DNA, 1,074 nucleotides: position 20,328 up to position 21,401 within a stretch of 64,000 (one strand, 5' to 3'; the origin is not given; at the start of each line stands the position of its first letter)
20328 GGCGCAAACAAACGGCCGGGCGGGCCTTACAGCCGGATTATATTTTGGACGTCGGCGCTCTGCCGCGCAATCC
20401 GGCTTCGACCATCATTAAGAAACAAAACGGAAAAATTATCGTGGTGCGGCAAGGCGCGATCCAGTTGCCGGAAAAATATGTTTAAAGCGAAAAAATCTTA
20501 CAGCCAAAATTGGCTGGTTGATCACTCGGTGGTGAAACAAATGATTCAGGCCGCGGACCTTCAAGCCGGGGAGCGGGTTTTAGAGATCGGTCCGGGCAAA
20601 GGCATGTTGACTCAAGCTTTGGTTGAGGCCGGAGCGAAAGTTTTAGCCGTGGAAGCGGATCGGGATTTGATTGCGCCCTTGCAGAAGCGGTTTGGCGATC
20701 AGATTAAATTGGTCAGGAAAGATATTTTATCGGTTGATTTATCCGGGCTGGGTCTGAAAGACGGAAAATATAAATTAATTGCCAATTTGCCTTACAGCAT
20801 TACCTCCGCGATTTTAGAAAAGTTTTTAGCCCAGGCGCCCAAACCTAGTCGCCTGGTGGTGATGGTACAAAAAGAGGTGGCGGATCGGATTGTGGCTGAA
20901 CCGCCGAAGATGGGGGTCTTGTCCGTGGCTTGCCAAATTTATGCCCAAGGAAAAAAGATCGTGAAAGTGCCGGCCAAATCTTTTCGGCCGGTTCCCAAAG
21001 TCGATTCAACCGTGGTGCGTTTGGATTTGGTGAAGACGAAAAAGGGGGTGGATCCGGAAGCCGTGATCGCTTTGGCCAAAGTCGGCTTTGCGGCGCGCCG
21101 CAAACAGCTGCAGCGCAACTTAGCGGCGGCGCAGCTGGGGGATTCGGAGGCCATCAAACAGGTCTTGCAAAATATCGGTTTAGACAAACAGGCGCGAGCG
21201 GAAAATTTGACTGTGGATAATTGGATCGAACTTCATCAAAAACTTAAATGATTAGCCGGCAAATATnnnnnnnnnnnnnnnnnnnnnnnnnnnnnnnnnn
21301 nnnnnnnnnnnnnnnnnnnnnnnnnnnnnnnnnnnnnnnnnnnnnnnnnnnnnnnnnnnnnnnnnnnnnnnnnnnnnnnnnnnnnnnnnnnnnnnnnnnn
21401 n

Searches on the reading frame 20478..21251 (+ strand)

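Call 67: search_protein_families(library=ncbifam, proteins=[window:20478-21251:+], max_evalue=0.00001)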
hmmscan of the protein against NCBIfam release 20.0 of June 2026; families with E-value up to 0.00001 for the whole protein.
window:20478-21251:+ (257 aa): 24 families
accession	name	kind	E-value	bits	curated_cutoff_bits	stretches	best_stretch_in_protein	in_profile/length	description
TIGR00755.1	ksgA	equivalog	1e-71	241.2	171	1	2-255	1-255/256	16S rRNA (adenine(1518)-N(6)/adenine(1519)-N(6))-dimethyltransferase RsmA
NF000499.2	Erm23S_rRNA_broad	equivalog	8.1e-47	159.7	212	1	9-255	2-243/244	23S ribosomal RNA methyltransferase Erm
NF011486.0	PRK14896.1-1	equivalog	1.1e-34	119.8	450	1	5-250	23-270/284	16S ribosomal RNA methyltransferase A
NF000337.1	erm_SHROVE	exception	6.3e-29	101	320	1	4-254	2-248/248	ErmE/ErmH/ErmO/ErmR family 23S rRNA (adenine(2058)-N(6))-methyltransferase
NF012220.1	erm_B_23S_MT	exception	1.6e-19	70.4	525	1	7-184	6-177/245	23S rRNA (adenine(2058)-N(6))-methyltransferase Erm(B)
NF012222.1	erm_A_23S_MT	exception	3.5e-19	69.3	475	1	8-183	8-177/243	23S rRNA (adenine(2058)-N(6))-methyltransferase Erm(A)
NF000047.1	ErmV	exception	9.7e-18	64.4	500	1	5-256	8-257/259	23S rRNA (adenine(2058)-N(6))-methyltransferase Erm(V)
NF000024.1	ErmS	exception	1.5e-17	63.9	675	1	3-207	58-262/319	23S rRNA (adenine(2058)-N(6))-methyltransferase Erm(S)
NF000412.1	Erm43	exception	7.3e-17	61.7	500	1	8-185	8-179/243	23S rRNA (adenine(2058)-N(6))-methyltransferase Erm(43)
NF042988.1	Erm46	exception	1.4e-16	60.6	503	1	6-252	9-250/255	23S rRNA (adenine(2058)-N(6))-methyltransferase Erm(46)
NF042938.1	Erm55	exception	7.5e-16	58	525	1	5-252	8-250/270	23S rRNA (adenine(2058)-N(6))-methyltransferase Erm(55)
NF000468.1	Erm37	exception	8.9e-16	58.4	350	1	18-181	20-167/179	23S rRNA (adenine(2058)-N(6))-methyltransferase Erm(37)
NF012223.0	erm_F_23S_MT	exception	1.1e-15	57.7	575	1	9-182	12-182/266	23S rRNA (adenine(2058)-N(6))-methyltransferase Erm(F)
NF012219.1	erm_C_23S_MT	exception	1.6e-15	57.3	530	1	7-188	7-182/244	23S rRNA (adenine(2058)-N(6))-methyltransferase Erm(C)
NF000411.1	Erm45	exception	4.1e-15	56.2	525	1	7-182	6-175/245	23S rRNA (adenine(2058)-N(6))-methyltransferase Erm(45)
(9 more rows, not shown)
